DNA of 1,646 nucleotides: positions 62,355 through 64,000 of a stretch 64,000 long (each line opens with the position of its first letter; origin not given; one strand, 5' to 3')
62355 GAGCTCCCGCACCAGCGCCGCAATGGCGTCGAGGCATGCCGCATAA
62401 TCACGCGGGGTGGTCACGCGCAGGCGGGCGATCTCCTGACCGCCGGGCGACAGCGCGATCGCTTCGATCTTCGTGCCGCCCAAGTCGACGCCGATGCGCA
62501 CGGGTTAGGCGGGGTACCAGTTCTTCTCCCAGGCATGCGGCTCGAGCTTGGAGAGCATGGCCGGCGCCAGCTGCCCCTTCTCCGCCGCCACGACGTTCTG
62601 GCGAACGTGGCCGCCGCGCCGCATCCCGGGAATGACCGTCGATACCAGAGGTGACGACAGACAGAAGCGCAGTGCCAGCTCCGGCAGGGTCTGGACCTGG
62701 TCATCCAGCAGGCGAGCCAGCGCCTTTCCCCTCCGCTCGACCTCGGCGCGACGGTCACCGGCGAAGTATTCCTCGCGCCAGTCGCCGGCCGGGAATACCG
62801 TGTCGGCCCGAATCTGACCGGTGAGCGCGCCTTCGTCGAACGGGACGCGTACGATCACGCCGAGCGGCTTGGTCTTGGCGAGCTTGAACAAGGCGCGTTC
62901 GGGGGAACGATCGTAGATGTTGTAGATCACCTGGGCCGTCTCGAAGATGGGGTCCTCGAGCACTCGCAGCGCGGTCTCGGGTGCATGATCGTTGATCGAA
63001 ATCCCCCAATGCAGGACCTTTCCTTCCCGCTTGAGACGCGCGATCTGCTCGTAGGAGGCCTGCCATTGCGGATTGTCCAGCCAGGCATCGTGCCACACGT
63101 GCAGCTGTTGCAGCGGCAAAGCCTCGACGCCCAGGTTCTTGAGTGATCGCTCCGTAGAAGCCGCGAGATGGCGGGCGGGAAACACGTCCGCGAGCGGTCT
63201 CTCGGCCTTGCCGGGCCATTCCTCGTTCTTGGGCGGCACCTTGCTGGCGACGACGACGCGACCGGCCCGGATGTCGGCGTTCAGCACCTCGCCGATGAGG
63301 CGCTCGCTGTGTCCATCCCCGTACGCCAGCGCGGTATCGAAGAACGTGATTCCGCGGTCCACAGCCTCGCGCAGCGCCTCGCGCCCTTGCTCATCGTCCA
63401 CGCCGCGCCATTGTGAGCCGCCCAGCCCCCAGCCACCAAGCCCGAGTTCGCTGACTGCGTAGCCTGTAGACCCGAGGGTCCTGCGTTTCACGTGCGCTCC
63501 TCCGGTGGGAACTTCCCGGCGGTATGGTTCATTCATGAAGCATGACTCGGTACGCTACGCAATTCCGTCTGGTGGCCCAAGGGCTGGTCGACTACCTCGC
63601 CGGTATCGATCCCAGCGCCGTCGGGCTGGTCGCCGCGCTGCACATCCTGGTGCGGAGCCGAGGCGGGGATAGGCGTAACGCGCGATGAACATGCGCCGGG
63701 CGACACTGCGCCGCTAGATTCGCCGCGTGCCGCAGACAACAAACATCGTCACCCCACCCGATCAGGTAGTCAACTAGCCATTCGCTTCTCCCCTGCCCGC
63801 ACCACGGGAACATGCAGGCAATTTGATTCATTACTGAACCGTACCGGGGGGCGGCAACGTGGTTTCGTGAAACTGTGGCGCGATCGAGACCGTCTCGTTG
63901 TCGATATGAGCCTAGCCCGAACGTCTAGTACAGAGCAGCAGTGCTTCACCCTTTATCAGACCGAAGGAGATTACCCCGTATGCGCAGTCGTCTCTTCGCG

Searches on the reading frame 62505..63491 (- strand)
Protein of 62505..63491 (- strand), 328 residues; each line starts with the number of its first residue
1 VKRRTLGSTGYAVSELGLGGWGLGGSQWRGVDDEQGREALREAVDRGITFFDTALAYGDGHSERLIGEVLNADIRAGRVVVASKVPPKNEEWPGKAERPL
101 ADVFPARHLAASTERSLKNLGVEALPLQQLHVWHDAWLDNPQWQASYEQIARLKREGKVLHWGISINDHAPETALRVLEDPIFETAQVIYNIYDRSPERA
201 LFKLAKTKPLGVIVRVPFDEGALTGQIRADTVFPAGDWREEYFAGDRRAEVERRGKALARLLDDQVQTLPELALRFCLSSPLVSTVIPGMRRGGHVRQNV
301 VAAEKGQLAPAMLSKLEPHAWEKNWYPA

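Call 43: search_protein_families(library=pfam, max_evalue=0.001, proteins=[window:62505-63491:-])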
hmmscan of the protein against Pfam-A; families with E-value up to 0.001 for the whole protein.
window:62505-63491:- (328 aa): 1 family
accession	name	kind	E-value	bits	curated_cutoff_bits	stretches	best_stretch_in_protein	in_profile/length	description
PF00248.27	Aldo_ket_red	-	1.3e-44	152.9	24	1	15-317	1-287/291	Aldo/keto reductase family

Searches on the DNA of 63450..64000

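Call 35: search_rna_families(source=window, start=63450, end=64000, threshold=evalue, max_evalue=1)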
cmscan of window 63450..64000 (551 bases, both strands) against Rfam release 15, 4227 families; matches with E-value up to 1: 0.
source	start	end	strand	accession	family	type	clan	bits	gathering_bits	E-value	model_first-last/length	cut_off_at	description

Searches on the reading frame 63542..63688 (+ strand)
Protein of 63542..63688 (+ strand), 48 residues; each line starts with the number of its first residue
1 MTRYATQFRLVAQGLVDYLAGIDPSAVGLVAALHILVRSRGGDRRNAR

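Call 20: search_protein_families(library=pfam, max_evalue=0.01, proteins=[window:63542-63685:+])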
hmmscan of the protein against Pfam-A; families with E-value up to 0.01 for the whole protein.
seq(48 aa): 0 families

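Call 46: find_encoding_contigs(protein=window:63542-63688:+, flank=10000, max_places=4)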
Protein window:63542-63688:+ (48 aa): 1 contig read that carries it; 1 place shown.
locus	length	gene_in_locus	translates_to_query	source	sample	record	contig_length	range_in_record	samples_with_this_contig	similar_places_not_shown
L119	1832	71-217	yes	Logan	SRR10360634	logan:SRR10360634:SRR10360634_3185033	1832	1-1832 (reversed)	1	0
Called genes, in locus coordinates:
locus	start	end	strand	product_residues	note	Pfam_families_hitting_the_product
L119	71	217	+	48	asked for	-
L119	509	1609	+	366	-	PF25975:CzcB_C (faint)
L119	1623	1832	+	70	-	?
